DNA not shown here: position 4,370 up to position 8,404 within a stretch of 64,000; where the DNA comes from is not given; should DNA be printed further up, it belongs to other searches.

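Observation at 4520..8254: One polypeptide combining two GT2 polymerase-type domains, a TM hairpin, a coiled coil of about 180 residues and a methyltransferase: candidate polymerase-ruler-terminator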

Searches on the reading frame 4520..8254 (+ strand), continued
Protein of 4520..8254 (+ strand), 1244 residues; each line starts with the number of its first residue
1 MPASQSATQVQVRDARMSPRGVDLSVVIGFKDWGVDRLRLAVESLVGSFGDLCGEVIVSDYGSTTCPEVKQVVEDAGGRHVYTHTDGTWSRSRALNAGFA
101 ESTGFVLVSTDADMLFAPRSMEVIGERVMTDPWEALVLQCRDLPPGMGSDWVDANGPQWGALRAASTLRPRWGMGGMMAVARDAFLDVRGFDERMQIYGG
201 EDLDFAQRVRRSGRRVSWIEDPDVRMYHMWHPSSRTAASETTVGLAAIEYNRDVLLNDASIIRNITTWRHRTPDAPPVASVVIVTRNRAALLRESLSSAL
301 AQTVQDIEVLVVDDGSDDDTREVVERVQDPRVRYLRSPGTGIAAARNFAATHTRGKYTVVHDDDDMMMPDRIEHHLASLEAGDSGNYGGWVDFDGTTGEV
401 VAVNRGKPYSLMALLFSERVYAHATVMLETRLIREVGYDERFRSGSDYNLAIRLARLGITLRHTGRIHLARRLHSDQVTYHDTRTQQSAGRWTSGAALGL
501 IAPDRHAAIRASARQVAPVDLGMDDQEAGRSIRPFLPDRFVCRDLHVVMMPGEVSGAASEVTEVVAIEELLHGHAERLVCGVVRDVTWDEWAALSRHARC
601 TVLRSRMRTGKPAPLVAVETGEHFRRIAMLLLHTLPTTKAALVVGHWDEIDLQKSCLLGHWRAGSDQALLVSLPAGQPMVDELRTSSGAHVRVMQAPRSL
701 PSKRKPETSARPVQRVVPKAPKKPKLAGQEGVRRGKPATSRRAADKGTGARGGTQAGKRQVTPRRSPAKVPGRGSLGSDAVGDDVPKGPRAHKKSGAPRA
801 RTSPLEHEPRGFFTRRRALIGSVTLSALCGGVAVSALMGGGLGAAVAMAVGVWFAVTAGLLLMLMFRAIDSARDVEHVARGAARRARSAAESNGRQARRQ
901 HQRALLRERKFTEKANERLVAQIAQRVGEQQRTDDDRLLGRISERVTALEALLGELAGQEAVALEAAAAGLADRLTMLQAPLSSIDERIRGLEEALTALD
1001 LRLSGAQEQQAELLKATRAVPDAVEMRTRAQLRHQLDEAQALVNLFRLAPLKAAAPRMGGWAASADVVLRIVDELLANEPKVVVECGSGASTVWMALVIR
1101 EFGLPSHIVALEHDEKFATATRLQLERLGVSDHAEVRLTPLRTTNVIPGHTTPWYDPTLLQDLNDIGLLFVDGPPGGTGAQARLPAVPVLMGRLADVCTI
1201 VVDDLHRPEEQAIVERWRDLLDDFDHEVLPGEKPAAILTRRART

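Call 28: find_related_loci(query=window:4520-8251:+, collection=genome_contigs, flank=10000)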
Query window:4520-8251:+ (1244 aa) in genome_contigs; peptide patterns used: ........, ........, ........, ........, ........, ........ (x = any residue, [..] = any of these).
52 stretches matched a pattern; 33 encode a relative of the query (tblastn E <= 1e-3); 33 distinct loci.
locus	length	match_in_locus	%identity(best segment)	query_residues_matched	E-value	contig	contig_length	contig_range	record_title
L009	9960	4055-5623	61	22-545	0e+0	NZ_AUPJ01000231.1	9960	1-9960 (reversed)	Arthrobacter sp. TB 26 ctg231, whole genome shotgun sequence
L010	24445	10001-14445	52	22-563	2e-169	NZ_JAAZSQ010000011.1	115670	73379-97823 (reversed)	Arthrobacter mobilis strain E918 scaffold267_115701, whole genome shotgun sequence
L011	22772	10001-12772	51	22-1217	2e-162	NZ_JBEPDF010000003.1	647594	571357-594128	Terrabacter sp. NPDC000476 NPDC000476_44_C9.ctg-0003, whole genome shotgun sequence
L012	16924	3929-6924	45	22-1226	1e-154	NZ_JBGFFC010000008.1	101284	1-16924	Arthrobacter sp. JSM 101049 Contig8, whole genome shotgun sequence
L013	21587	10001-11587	49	7-543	2e-153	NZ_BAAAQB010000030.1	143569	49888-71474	Arthrobacter humicola strain JCM 15921 sequence30, whole genome shotgun sequence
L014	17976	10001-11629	48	9-552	6e-152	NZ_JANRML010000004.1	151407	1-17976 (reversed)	Corynebacterium pilbarense strain CCUG 57942 NODE_4_length_151407_cov_319.959631, whole genome shotgun sequence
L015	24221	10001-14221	50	13-553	6e-152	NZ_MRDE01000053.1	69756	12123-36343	Tersicoccus phoenicis strain 1p05MA scaffold54_cov350_read201, whole genome shotgun sequence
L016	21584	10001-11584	48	8-543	1e-150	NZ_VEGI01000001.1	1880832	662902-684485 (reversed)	Arthrobacter sp. U41 strain DE0109 NODE_1_length_1880832_cov_24.043009, whole genome shotgun sequence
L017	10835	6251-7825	48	16-543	1e-150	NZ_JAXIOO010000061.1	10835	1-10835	Arthrobacter sp. 7Tela_A1 Arthrobacter_nematoida_00061, whole genome shotgun sequence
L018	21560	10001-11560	48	21-543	2e-149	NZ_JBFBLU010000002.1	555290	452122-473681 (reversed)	Specibacter sp. NPDC078709 NPDC078709_63_A1.ctg-0002, whole genome shotgun sequence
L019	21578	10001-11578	48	17-545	6e-149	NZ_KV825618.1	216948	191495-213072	Corynebacterium sp. HMSC074A01 Scaffold185, whole genome shotgun sequence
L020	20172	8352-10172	42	21-641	2e-144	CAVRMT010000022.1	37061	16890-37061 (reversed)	MAG: uncultured Actinomycetota bacterium isolate MFD01275.bin.3.354 genome assembly, contig: contig_20469, whole genome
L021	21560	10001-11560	46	21-543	2e-144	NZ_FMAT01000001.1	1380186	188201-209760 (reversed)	Arthrobacter sp. NIO-1057, whole genome shotgun sequence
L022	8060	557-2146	47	22-552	1e-144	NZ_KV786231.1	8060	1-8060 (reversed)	Corynebacterium sp. HMSC29G08 Scaffold3, whole genome shotgun sequence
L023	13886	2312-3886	46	23-548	9e-143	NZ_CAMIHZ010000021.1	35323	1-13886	MAG: uncultured Corynebacterium sp. isolate m9wQqdK4ih_bin.1.MAG NODE_27_length_35323_cov_16.838352, whole genome shotgu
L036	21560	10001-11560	43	23-544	1e-125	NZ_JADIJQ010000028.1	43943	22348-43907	Tessaracoccus sp. SD287 28, whole genome shotgun sequence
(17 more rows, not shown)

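Call 65: search_protein_families(library=pfam, proteins=[L015:4173-5072:+, L015:5059-5955:+, L015:5952-7871:+, L015:7790-9133:+, L015:9130-9849:+, L015:12545-14785:+, L036:3878-4810:+, L036:4788-5639:+, L036:5754-7004:+, L036:11992-12624:+], max_evalue=0.001)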
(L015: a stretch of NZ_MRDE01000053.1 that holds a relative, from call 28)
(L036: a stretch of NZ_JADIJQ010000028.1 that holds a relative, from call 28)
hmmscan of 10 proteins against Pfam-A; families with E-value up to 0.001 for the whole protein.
L015:4173-5072:+ (299 aa): 1 family
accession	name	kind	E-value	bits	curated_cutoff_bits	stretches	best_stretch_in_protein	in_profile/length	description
PF01061.29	ABC2_membrane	-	4.9e-12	46.3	26.9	1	63-260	14-210/211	ABC-2 type transporter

L015:5059-5955:+ (298 aa): 2 families
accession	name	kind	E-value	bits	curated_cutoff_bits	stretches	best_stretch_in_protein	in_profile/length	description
PF00005.33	ABC_tran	-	6e-21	75.9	25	1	61-193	1-137/137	ABC transporter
PF13304.12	AAA_21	-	2.8e-06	28.1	27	0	75-102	3-36/304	AAA domain, putative AbiEii toxin, Type IV TA system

L015:5952-7871:+ (639 aa): 3 families
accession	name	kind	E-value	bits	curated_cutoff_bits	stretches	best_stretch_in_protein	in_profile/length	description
PF13524.12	Glyco_trans_1_2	-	4.8e-20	72.4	25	1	262-398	14-142/144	Glycosyl transferase-like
PF13641.12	Glyco_tranf_2_3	-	0.00031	21.3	27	1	413-552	1-144/230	Glycosyltransferase like family 2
PF00535.33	Glycos_transf_2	-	0.00039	20.8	23.3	0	462-542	45-128/168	Glycosyl transferase family 2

L015:7790-9133:+ (447 aa): 4 families
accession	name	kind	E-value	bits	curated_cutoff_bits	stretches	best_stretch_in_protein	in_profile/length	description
PF03721.20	UDPG_MGDP_dh_N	-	9.1e-45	153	27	1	36-218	2-184/187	UDP-glucose/GDP-mannose dehydrogenase family, NAD binding domain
PF00984.24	UDPG_MGDP_dh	-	4e-29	101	25.4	1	237-323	2-93/94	UDP-glucose/GDP-mannose dehydrogenase family, central domain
PF03720.21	UDPG_MGDP_dh_C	-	5.7e-16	59.2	30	1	347-445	1-101/103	UDP-glucose/GDP-mannose dehydrogenase family, UDP binding domain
PF02737.24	3HCDH_N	-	0.0009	19.6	22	0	37-73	2-38/180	3-hydroxyacyl-CoA dehydrogenase, NAD binding domain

L015:9130-9849:+ (239 aa): 0 families

L015:12545-14785:+ (746 aa): 4 families
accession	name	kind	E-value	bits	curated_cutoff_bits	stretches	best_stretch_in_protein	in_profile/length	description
PF00535.33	Glycos_transf_2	-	1.5e-40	139.3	23.3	2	291-412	1-126/168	Glycosyl transferase family 2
PF13641.12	Glyco_tranf_2_3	-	5.1e-20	72.9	27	2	287-393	1-114/230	Glycosyltransferase like family 2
PF10111.15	Glyco_tranf_2_2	-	7.6e-17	62.1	27.3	1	291-390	1-106/276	Glycosyltransferase like family 2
PF02709.20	Glyco_transf_7C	-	8.6e-12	45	23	1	185-240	20-75/78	N-terminal domain of galactosyltransferase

L036:3878-4810:+ (310 aa): 1 family
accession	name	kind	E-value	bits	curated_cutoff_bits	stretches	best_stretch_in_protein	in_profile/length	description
PF01061.29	ABC2_membrane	-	9.6e-08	32.3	26.9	1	76-268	20-210/211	ABC-2 type transporter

L036:4788-5639:+ (283 aa): 4 families
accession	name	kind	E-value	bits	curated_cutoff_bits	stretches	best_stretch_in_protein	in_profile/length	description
PF00005.33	ABC_tran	-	1.4e-23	84.5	25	1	57-188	1-136/137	ABC transporter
PF13304.12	AAA_21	-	1.5e-05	25.7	27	1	71-90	3-22/304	AAA domain, putative AbiEii toxin, Type IV TA system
PF13555.12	AAA_29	-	0.00058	20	27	0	59-84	14-39/61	P-loop containing region of AAA domain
PF02463.25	SMC_N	-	0.00071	19.5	40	0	68-85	25-42/220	RecF/RecN/SMC N terminal domain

L036:5754-7004:+ (416 aa): 0 families

L036:11992-12624:+ (210 aa): 0 families

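Call 84: search_protein_representatives(protein=window:4652-8251:+)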
Query: 1200 residues. Proteins with E-value up to 0.001 (for the whole library): 231232; up to 1e-10: 44237; up to 1e-30: 1199. The best 150 are listed.
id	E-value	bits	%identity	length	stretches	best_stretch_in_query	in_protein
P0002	0.0e+00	1161.4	51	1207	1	2-1197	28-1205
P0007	1.2e-282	957.0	46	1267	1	3-1198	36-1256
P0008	7.8e-221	752.3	55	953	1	1-675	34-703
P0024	9.4e-188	642.7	56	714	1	2-554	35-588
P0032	5.7e-160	550.7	51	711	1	4-517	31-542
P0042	2.2e-155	535.5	46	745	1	1-668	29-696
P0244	1.3e-154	532.9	54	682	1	4-497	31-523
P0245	3.8e-152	524.8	53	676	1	9-485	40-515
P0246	1.0e-147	510.1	49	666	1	5-504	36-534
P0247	2.1e-144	499.2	48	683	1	7-501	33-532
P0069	3.1e-143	495.2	47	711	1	3-531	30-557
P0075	1.1e-141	490.1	48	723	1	2-509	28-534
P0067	1.6e-141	489.5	48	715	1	2-501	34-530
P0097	6.4e-139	481.0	48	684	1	4-535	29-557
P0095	6.6e-138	477.6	47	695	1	3-550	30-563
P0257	3.4e-125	435.5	39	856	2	11-477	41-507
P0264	4.3e-120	418.6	39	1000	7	460-990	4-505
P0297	3.5e-97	342.7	39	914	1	4-470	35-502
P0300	3.5e-96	339.4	42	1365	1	6-470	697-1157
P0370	1.3e-62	228.2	29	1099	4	233-412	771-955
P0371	2.3e-62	227.5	30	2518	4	961-1174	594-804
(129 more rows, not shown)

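Call 85: search_protein_families(library=pfam, proteins=[P0371, P0370, P0300, P0264, P0297, P0257], max_evalue=0.0001)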
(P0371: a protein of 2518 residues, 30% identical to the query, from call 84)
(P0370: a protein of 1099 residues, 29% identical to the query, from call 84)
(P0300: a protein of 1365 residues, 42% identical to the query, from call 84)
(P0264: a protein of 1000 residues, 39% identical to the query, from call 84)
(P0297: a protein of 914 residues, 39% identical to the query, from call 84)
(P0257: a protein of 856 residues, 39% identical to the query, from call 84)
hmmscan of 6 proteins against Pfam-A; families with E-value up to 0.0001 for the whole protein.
P0371 (2518 aa): 9 families
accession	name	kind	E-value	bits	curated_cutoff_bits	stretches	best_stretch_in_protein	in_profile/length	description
PF00535.33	Glycos_transf_2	-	7.7e-86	286.7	23.3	3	902-1040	1-132/168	Glycosyl transferase family 2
PF10111.15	Glyco_tranf_2_2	-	7e-35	121.3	27.3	2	902-1114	1-224/276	Glycosyltransferase like family 2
PF13641.12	Glyco_tranf_2_3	-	1.9e-34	120.1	27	3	901-1081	3-194/230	Glycosyltransferase like family 2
PF05050.19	Methyltransf_21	-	1.5e-15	58.2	22.7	1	395-532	1-153/173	Methyltransferase FkbM domain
PF13578.12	Methyltransf_24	-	9.6e-14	52.6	26.3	1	676-790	7-104/105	Methyltransferase domain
PF02475.24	TRM5-TYW2_MTfase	-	1e-08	35.7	28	1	389-453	36-101/164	TRM5/TYW2 methyltransferase domain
PF13632.12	Glyco_trans_2_3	-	1.9e-06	28.3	27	0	1305-1408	4-107/198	Glycosyl transferase family group 2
PF13692.12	Glyco_trans_1_4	-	1.8e-05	25.4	27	0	2333-2464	2-142/142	Glycosyl transferases group 1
PF13432.12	TPR_16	-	2.8e-05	24.9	32.7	1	268-317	3-52/65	Tetratricopeptide repeat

P0370 (1099 aa): 6 families
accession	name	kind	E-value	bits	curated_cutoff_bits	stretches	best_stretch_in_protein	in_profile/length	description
PF10111.15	Glyco_tranf_2_2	-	1e-174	580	27.3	4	5-248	1-272/276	Glycosyltransferase like family 2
PF00535.33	Glycos_transf_2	-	1.4e-135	448.5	23.3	4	774-934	1-167/168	Glycosyl transferase family 2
PF13641.12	Glyco_tranf_2_3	-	9.9e-56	189.8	27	3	2-187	1-197/230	Glycosyltransferase like family 2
PF13632.12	Glyco_trans_2_3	-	1.1e-26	94.4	27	3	410-541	1-135/198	Glycosyl transferase family group 2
PF13704.12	Glyco_tranf_2_4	-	1.8e-17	64.1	27.5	0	667-750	2-87/98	Glycosyl transferase family 2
PF13506.12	Glyco_transf_21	-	7.6e-05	22.7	21.7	0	842-938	24-121/174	Glycosyl transferase family 21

P0300 (1365 aa): 6 families
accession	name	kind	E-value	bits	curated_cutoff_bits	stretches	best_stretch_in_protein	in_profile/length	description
PF00535.33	Glycos_transf_2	-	1.1e-37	129.9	23.3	2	920-1041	1-125/168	Glycosyl transferase family 2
PF10111.15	Glyco_tranf_2_2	-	3.2e-13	50.2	27.3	1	921-1018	2-104/276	Glycosyltransferase like family 2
PF04230.19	PS_pyruv_trans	-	4.4e-10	40.4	25.3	1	463-573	125-276/280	Polysaccharide pyruvyl transferase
PF02709.20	Glyco_transf_7C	-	2.8e-09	36.9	23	1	818-876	20-77/78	N-terminal domain of galactosyltransferase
PF13641.12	Glyco_tranf_2_3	-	5.8e-09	36.7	27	1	919-1101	3-198/230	Glycosyltransferase like family 2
PF13692.12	Glyco_trans_1_4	-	1.1e-08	35.9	27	1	172-309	2-140/142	Glycosyl transferases group 1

P0264 (1000 aa): 7 families
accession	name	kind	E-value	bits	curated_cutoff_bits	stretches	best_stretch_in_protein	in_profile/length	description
PF23991.1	DUF7310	-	1.8e-10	41.6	40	0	788-852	1-64/83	Coiled-coil region of unknown function (DUF7310)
PF07889.17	DUF1664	-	1.1e-08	35.6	34.6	0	590-672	42-122/124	Protein of unknown function (DUF1664)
PF04513.17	Baculo_PEP_C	-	1.3e-08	35.5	38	0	716-809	34-118/140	Baculovirus polyhedron envelope protein, PEP, C terminus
PF16519.10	TRPM_tetra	-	4.5e-07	30.4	26.6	0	818-859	9-50/56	Tetramerisation domain of TRPM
PF10046.14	BLOC1_2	-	5.9e-07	30.2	33.4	0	734-769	58-93/96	Biogenesis of lysosome-related organelles complex-1 subunit 2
PF16526.10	CLZ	-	3.8e-06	27.6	26.7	0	815-857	14-56/71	C-terminal leucine zipper domain of cyclic nucleotide-gated channels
PF19220.6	Rod_CreS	-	5.4e-06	26.1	100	1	661-848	100-285/359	Crescentin, rod domain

P0297 (914 aa): 8 families
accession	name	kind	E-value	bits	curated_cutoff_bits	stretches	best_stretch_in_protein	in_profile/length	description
PF00535.33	Glycos_transf_2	-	9.7e-48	162.7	23.3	2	269-421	1-164/168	Glycosyl transferase family 2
PF19932.4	DUF6395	-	8e-27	94.8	25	1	743-903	2-171/174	Family of unknown function (DUF6395)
PF13641.12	Glyco_tranf_2_3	-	9.7e-20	72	27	2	266-369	2-113/230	Glycosyltransferase like family 2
PF10111.15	Glyco_tranf_2_2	-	1.3e-16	61.4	27.3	1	280-366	14-104/276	Glycosyltransferase like family 2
PF02709.20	Glyco_transf_7C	-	3.5e-10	39.8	23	1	164-221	20-77/78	N-terminal domain of galactosyltransferase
PF13632.12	Glyco_trans_2_3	-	5e-07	30.2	27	0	95-212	1-119/198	Glycosyl transferase family group 2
PF13704.12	Glyco_tranf_2_4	-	1.2e-06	29.4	27.5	0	275-356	1-84/98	Glycosyl transferase family 2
PF13506.12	Glyco_transf_21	-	4.1e-06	26.8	21.7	1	69-213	10-152/174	Glycosyl transferase family 21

P0257 (856 aa): 6 families
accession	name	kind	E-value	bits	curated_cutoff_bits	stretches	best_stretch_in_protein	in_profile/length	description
PF00535.33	Glycos_transf_2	-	8.3e-41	140.1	23.3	2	267-419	1-164/168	Glycosyl transferase family 2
PF10111.15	Glyco_tranf_2_2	-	2.9e-14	53.7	27.3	1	284-361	17-101/276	Glycosyltransferase like family 2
PF13641.12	Glyco_tranf_2_3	-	3.7e-14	53.8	27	1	266-473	3-226/230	Glycosyltransferase like family 2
PF13578.12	Methyltransf_24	-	1.1e-10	42.8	26.3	1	685-801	1-104/105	Methyltransferase domain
PF02709.20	Glyco_transf_7C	-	3.6e-09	36.6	23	1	162-219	20-77/78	N-terminal domain of galactosyltransferase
PF13632.12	Glyco_trans_2_3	-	1.1e-06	29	27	0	344-474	1-136/198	Glycosyl transferase family group 2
